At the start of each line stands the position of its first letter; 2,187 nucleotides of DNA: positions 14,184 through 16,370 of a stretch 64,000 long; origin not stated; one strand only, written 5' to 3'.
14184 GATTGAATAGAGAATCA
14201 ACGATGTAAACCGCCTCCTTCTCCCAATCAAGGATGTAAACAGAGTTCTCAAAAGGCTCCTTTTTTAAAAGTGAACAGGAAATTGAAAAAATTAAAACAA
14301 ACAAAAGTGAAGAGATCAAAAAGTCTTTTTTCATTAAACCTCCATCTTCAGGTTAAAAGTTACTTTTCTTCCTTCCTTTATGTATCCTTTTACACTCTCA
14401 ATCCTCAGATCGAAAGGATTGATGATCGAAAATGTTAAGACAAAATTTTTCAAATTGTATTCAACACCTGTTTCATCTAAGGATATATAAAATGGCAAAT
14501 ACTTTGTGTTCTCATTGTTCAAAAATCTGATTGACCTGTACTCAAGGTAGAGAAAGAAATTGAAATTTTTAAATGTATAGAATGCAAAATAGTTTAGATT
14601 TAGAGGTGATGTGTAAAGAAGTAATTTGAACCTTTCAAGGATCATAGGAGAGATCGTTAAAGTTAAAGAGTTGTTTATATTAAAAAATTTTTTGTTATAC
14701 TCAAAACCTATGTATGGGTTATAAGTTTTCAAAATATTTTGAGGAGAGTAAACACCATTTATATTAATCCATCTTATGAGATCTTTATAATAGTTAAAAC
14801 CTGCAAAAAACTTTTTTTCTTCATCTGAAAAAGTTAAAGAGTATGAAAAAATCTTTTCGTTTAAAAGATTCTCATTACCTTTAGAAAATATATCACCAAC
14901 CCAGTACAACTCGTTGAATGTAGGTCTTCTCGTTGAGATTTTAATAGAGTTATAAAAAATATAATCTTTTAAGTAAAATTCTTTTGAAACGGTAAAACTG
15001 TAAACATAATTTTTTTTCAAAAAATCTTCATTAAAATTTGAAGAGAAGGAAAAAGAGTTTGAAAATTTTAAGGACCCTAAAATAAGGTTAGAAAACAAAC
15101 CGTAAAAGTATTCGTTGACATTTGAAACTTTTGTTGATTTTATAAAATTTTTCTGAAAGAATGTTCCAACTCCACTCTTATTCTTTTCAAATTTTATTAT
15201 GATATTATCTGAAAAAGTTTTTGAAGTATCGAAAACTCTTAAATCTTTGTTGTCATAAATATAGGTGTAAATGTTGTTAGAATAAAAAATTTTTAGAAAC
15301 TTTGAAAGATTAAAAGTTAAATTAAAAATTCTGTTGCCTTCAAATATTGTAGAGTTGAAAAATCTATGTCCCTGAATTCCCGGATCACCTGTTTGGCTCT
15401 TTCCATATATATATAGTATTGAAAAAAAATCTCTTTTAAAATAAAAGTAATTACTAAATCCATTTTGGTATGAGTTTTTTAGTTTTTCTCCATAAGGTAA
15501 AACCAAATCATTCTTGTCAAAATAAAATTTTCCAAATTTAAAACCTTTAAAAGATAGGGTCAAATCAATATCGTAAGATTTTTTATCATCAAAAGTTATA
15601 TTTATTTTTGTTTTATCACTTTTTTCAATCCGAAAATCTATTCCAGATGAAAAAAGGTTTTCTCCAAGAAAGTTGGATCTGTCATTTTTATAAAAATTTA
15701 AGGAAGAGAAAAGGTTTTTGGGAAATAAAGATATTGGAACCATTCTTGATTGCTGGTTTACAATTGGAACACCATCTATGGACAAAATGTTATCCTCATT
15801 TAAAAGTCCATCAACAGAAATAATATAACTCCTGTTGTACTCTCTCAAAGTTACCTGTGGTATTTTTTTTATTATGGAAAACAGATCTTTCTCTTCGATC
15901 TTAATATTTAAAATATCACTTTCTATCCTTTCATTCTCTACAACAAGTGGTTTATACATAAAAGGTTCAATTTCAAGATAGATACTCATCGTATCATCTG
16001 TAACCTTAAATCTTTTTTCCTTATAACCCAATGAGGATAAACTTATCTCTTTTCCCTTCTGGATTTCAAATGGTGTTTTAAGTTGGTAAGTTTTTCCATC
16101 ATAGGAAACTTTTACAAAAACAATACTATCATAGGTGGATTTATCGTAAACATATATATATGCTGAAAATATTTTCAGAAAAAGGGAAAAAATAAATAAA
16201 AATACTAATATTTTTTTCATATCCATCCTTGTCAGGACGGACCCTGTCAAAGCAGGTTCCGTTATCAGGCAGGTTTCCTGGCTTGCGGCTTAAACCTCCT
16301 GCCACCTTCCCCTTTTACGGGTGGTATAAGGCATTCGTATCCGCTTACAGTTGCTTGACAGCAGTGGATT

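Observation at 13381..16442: Cobalamin riboswitch controlling a TonB-dependent-receptor-like protein translationally coupled to a lipoprotein: candidate outer-membrane B12 capture system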

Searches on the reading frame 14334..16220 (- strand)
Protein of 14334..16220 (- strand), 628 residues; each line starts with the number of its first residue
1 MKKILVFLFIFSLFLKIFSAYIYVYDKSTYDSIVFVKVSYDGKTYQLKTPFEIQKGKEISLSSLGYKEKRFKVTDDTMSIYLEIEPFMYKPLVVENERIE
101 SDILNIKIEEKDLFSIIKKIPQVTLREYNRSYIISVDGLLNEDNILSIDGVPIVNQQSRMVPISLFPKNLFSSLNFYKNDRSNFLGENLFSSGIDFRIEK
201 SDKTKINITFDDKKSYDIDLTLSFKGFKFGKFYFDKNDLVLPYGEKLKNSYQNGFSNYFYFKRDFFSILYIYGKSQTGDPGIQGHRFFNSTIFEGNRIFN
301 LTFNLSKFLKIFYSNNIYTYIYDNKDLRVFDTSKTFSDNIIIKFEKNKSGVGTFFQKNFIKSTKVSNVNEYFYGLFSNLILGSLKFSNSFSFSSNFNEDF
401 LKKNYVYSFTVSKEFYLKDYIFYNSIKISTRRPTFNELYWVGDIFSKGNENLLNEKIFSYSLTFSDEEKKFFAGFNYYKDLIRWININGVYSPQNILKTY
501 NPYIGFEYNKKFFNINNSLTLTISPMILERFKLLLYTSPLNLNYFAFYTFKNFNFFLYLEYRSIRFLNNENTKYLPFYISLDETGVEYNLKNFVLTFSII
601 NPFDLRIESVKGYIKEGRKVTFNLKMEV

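Call 7: search_protein_families(library=pfam, proteins=[window:14334-16220:-], max_evalue=1)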
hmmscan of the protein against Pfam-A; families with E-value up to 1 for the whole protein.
window:14334-16220:- (628 aa): 1 family
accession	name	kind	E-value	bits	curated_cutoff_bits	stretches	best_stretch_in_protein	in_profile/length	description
PF07715.20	Plug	-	0.13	13.2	23.9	1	112-182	24-96/107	TonB-dependent Receptor Plug Domain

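Call 8: search_protein_families(library=ncbifam, proteins=[window:14334-16220:-], max_evalue=1)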
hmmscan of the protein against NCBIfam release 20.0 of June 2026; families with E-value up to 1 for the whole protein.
window:14334-16220:- (628 aa): 1 family
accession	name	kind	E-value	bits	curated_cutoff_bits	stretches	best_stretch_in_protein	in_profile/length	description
NF058645.1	MCPCtpMPsAe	equivalog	0.46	9.2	900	1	310-366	88-142/558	methyl-accepting chemotaxis protein CtpM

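Call 9: find_homologous_proteins(query=window:14334-16220:-)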
Query window:14334-16220:- (628 aa): 12 proteins with E <= 0.001 among 8000 candidates.
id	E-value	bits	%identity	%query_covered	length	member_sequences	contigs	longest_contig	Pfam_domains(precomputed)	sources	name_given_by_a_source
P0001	0.0e+0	1343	99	100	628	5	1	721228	-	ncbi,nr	ncbi:MAG: hypothetical protein QME48_01175 [bacterium]|nr:hypothetical protein [bacterium]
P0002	0.0e+0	1179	86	100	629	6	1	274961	-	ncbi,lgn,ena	-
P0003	3.8e-253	860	62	100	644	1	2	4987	-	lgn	-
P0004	1.7e-252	858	64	100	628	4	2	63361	-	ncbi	ncbi:MAG: TonB-dependent receptor plug domain-containing protein [candidate division WOR-3 bacterium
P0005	7.3e-252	855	64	98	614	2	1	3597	PF07715.21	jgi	jgi:hypothetical protein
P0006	2.3e-249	847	64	98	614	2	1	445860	-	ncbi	-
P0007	1.4e-175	604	48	100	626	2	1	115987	-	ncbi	-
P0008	4.2e-172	592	48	100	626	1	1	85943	-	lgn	-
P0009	5.5e-79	285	33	100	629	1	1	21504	-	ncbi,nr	ncbi:MAG: hypothetical protein PHW02_03965 [bacterium]|nr:hypothetical protein [bacterium]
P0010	9.6e-69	251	32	96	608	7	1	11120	PF07715.21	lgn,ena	-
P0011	1.7e-46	177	25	100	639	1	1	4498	-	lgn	-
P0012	9.8e-5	39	28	31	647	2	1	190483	PF07715.21,PF00593.31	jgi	-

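Call 16: find_related_loci(query=A1, collection=genome_contigs, flank=6000)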
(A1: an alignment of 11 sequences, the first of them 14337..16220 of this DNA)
Query A1 (628 aa) in genome_contigs; peptide patterns used: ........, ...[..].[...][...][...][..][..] (x = any residue, [..] = any of these).
120 stretches matched a pattern; 14 encode a relative of the query (tblastn E <= 1e-3); 14 distinct loci.
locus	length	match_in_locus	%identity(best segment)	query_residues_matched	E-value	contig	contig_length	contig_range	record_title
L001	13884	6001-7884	86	1-628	0e+0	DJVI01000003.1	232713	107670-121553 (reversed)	MAG TPA_asm: candidate division WOR-3 bacterium UBA6260 UBA6260_contig_10234, whole genome shotgun sequence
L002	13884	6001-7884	64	1-628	0e+0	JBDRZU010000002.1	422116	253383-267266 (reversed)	MAG: candidate division WOR-3 bacterium isolate SRBZ-2_201901_bins_139 SRBZ-2_201901_bins_139_scaffold_2, whole genome s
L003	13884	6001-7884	64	1-628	0e+0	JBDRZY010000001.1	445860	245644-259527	MAG: candidate division WOR-3 bacterium isolate DPZ-2_202101_bins_157 DPZ-2_202101_bins_157_scaffold_1, whole genome sho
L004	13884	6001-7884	64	1-628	0e+0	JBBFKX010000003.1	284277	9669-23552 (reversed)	MAG: candidate division WOR-3 bacterium isolate Uz-U4-10 NODE_3_length_284277_cov_18.137755, whole genome shotgun sequen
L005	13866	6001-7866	48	3-628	4e-180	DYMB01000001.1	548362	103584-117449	MAG TPA_asm: Acetofilamentum sp. isolate SulCav_AS07-7_3_31_287 SulCav_AS07_7_1_length_548362_cov_167_816351, whole geno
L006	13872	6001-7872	32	4-628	6e-85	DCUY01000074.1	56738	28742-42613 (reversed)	MAG TPA_asm: candidate division WOR-3 bacterium UBA2202 UBA2202_contig_17828, whole genome shotgun sequence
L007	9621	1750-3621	32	4-628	2e-84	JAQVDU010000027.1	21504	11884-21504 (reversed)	MAG: bacterium isolate STE_119 NODE_5316_length_21504_cov_3.213968_Sandtown_E, whole genome shotgun sequence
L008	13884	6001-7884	31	1-628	2e-73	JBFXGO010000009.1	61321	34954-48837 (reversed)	MAG: bacterium isolate CA_2019_TPIn_165 NODE_1640_length_61321_cov_10.855394_TPIn, whole genome shotgun sequence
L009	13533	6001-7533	23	121-628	3e-17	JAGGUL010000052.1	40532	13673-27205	MAG: Candidatus Hydrothermota bacterium isolate AUK073 PB_MBMC_027_c_000000000075, whole genome shotgun sequence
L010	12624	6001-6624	27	431-627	3e-15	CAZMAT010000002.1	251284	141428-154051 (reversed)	MAG TPA_asm: uncultured bacterium isolate SRP192927_co6_414 genome assembly, contig: NODE_7_length_251284_cov_33.840122,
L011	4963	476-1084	28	431-622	3e-14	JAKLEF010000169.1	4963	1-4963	MAG: Candidatus Fermentibacteria bacterium isolate RA.bin127 RA.bin127_169, whole genome shotgun sequence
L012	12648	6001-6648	26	425-627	9e-14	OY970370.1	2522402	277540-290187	MAG: Candidatus Fermentibacteria bacterium isolate MFD00905.bin.1.36 genome assembly, chromosome: 1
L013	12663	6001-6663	26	421-624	2e-11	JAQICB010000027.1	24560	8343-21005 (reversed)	MAG: Bacteroidales bacterium isolate GH49 k119_384565, whole genome shotgun sequence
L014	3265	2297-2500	35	431-493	2e-7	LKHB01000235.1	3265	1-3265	MAG: Candidatus Fermentibacter daniensis isolate Dam_1 contig88, whole genome shotgun sequence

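Call 23: predict_structure(alignment_id=A1)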
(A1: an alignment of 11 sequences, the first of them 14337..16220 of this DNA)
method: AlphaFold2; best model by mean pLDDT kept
length: 628 residues; sequences in the alignment: 11
mean_pLDDT: 73.0   pTM: 0.71
mean pLDDT of the five models: 73.0, 70.6, 69.9, 68.8, 62.5
residues with pLDDT >= 90: 30; 70-90: 388; 50-70: 145; < 50: 65
segments of 3 or more residues with pLDDT < 50: 84-105, 282-286, 398-403, 568-573, 602-618
pLDDT, mean of each block of 10 residues (from residue 1): 66 64 78 66 61 83 64 85 47 35 47 66 61 69 79 72 82 76 57 82 81 81 88 83 63 92 89 85 55 88 85 86 70 81 79 81 69 78 79 57 65 82 84 75 63 83 84 87 68 80 86 80 80 66 84 84 61 60 82 81 43 38 75
secondary structure, 60 per line:
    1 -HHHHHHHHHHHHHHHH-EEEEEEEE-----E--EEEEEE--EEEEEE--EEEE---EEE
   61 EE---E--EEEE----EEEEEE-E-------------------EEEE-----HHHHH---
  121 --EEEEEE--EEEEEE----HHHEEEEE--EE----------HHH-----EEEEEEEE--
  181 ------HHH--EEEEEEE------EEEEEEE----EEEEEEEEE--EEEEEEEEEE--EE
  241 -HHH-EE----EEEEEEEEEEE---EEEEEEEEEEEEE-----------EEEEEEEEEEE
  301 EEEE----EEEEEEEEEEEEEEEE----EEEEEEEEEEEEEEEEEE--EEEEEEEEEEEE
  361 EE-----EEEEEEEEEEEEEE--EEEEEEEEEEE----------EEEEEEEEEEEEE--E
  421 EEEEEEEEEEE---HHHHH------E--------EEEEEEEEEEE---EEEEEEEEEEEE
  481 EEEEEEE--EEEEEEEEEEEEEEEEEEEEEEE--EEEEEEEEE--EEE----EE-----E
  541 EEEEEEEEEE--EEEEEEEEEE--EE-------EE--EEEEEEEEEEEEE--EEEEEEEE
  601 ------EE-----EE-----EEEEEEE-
elements in order: H2-17 E19-26 E35-40 E43-48 E51-54 E58-62 E69-72 E77-82 E104-107 H113-117 E123-128 E131-136 E144-148 E171-178 E192-198 E205-211 E216-224 E227-236 E252-262 E266-278 E290-304 E309-324 E329-346 E349-362 E368-381 E384-394 E405-417 E420-431 H435-439 E455-465 E469-487 E490-512 E515-523 E526-528 E540-550 E553-562 E578-590 E593-600 E621-627

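Call 27: fold_search(model_id=the predicted structure, library=pdb)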
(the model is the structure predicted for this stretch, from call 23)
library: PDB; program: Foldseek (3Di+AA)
matches with E <= 10: 747; with E <= 0.001: 253
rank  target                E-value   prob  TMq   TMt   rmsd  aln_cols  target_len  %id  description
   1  1nqe                  4.1e-23  1.00  0.65  0.74   4.6       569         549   14  OUTER MEMBRANE COBALAMIN TRANSPORTER (BTUB) FROM E. COLI (released 2003-04-29)
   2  3rgm                  1.2e-22  1.00  0.66  0.74   4.6       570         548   14  Crystal structure of spin-labeled BtuB T156R1 (released 2011-10-26)
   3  3m8b                  3.6e-22  1.00  0.66  0.74   4.6       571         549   14  Crystal structure of spin-labeled BtuB V10R1 in the apo state (released 2010-09-15)
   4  2gsk_A                8.2e-22  1.00  0.67  0.70   6.0       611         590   14  Structure of the BtuB:TonB Complex (released 2006-06-13)
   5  3rgn                  8.6e-22  1.00  0.66  0.74   4.5       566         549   14  Crystal structure of spin-labeled BtuB W371R1 (released 2011-10-26)
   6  1nqg                  1.2e-21  1.00  0.66  0.71   8.5       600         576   14  OUTER MEMBRANE COBALAMIN TRANSPORTER (BTUB) FROM E. COLI, WITH BOUND CALCIUM (released 2003-04-29)
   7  1nqf                  2.6e-21  1.00  0.66  0.75   4.5       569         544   14  OUTER MEMBRANE COBALAMIN TRANSPORTER (BTUB) FROM E. COLI, METHIONINE SUBSTIUTION CONSTRUCT FOR SE-MET SAD PHASING (released 2003-04-29)
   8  1ujw_A                7.6e-21  1.00  0.69  0.74   5.9       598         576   15  Structure of the complex between BtuB and Colicin E3 Receptor binding domain (released 2003-11-25)
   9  3m8d                  1.5e-20  1.00  0.67  0.71   5.1       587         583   14  Crystal structure of spin-labeled BtuB V10R1 with bound calcium and cyanocobalamin (released 2010-09-15)
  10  9a30_MODEL_1_A        1.7e-20  1.00  0.62  0.63   5.2       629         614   14  Model of E. coli btuB by in-cell photo-crosslinking MS and deep learning (released 2023-02-24)
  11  1nqh                  5.8e-20  1.00  0.66  0.71   5.0       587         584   14  OUTER MEMBRANE COBALAMIN TRANSPORTER (BTUB) FROM E. COLI, WITH BOUND CALCIUM AND CYANOCOBALAMIN (VITAMIN B12) SUBSTRATE (released 2003-04-29)
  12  8p98_A                7.7e-20  1.00  0.63  0.64   7.2       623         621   15  BtuB3G3 bound to cyanocobalamin with ordered EL8 (released 2023-08-16)
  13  2guf                  1.5e-19  1.00  0.65  0.73   7.3       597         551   14  In meso crystal structure of the cobalamin transporter, BtuB (released 2006-12-05)
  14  8bmx_C                3.9e-19  1.00  0.61  0.61   6.9       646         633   14  Bacteroides thetaiotaomicron B12 TonB dependent transporter in complex with a surface lipoprotein (released 2023-09-20)
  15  8bmx_A                9.8e-19  1.00  0.64  0.64   6.4       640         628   14  Bacteroides thetaiotaomicron B12 TonB dependent transporter in complex with a surface lipoprotein (released 2023-09-20)
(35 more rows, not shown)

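Call 30: search_solved_structures(query=A1, max_evalue=1, show_alignments=2)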
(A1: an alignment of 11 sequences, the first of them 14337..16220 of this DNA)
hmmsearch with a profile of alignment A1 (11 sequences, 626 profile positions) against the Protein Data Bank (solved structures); distinct sequences matched with E-value up to 1: 11.
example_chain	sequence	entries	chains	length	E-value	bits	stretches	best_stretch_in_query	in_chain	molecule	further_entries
8bmx_C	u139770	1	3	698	6.3e-13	51.4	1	420-619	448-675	Putative TonB-linked outer membrane receptor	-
8p97_A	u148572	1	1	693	3.5e-12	49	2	419-620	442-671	TonB-dependent receptor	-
8p98_A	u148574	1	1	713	3.8e-12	48.8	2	419-620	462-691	Vitamin B12 transporter BtuB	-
1nqf_A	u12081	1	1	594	3.4e-06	29.1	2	111-200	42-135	Vitamin B12 receptor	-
3rgm_A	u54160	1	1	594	1.6e-05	26.9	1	111-200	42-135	Vitamin B12 transporter BtuB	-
3rgn_A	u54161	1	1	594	1.6e-05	26.9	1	111-200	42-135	Vitamin B12 transporter BtuB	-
1nqe_A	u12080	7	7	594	1.7e-05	26.9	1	111-200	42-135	Vitamin B12 receptor | Vitamin B12 transporter btuB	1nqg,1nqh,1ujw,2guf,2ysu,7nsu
2gsk_A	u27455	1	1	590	1.7e-05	26.9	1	111-200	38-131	Vitamin B12 transporter btuB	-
3m8b_A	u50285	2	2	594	1.7e-05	26.8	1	111-200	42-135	Vitamin B12 transporter btuB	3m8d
2hdf_A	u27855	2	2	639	0.027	16.3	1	106-199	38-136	Colicin I receptor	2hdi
9nn6_A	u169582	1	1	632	0.03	16.1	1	106-199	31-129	Colicin I receptor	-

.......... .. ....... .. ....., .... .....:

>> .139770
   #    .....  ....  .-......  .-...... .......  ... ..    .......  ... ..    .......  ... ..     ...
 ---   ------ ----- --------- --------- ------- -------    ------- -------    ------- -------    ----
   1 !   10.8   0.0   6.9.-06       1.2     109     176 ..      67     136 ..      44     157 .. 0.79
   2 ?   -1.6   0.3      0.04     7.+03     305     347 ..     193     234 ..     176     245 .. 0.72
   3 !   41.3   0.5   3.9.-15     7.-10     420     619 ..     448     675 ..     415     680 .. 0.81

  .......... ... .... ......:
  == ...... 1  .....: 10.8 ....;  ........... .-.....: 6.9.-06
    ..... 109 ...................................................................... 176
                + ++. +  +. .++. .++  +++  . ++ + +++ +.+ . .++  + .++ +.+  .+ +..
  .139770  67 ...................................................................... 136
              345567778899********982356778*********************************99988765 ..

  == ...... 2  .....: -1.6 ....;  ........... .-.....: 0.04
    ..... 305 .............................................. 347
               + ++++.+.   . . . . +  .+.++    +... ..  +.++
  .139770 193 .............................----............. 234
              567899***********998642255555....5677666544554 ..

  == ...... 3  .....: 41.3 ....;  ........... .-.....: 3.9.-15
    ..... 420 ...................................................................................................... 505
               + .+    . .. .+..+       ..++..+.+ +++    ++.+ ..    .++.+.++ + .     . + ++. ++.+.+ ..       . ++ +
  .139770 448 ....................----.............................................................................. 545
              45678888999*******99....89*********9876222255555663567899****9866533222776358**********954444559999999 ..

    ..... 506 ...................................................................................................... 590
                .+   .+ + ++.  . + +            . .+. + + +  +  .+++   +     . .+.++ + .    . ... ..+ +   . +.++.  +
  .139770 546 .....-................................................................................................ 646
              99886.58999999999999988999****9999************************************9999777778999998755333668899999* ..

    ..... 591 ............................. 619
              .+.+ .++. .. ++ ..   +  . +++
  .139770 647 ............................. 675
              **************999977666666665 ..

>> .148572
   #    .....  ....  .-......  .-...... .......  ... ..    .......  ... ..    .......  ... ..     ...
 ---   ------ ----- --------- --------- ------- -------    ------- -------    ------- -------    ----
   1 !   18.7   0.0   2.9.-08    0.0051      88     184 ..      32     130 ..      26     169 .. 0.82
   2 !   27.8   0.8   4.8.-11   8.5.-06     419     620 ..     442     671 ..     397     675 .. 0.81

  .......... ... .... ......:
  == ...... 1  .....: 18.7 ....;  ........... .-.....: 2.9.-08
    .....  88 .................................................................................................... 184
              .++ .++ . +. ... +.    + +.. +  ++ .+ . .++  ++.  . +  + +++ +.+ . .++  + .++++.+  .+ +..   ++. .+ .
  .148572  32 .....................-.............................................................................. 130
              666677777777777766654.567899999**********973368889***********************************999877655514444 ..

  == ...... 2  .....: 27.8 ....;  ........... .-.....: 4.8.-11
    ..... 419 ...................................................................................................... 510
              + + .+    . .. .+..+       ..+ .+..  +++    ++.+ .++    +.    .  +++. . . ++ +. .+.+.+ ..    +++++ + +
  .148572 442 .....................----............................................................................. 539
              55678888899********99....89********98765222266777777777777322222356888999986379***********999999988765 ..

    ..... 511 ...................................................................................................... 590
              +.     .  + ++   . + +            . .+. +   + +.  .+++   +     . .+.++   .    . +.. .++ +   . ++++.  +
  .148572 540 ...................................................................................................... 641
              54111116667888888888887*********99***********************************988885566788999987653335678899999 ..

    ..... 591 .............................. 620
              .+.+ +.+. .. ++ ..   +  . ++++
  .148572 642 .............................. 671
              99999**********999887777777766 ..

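Call 40: search_protein_families(library=pfam, alignment_id=A1, max_evalue=1)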
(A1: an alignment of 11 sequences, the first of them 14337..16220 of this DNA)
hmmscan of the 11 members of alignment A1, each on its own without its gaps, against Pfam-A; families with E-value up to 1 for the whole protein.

A. member 1, window:14337-16220:- (628 aa): 1 family
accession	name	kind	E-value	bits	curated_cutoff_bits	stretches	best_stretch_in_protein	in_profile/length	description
PF07715.20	Plug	-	0.13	13.2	23.9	1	112-182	24-96/107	TonB-dependent Receptor Plug Domain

B. families by the number of members that match (of 11 scanned): 5 families
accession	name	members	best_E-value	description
PF07715.20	Plug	11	6.1e-08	TonB-dependent Receptor Plug Domain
PF13715.12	CarbopepD_reg_2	4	0.05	CarboxypepD_reg-like domain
PF07076.17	DUF1344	1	0.0025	Protein of unknown function (DUF1344)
PF24053.1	DUF7356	1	0.074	Domain of unknown function (DUF7356)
PF07009.16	NusG_II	1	0.2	NusG domain II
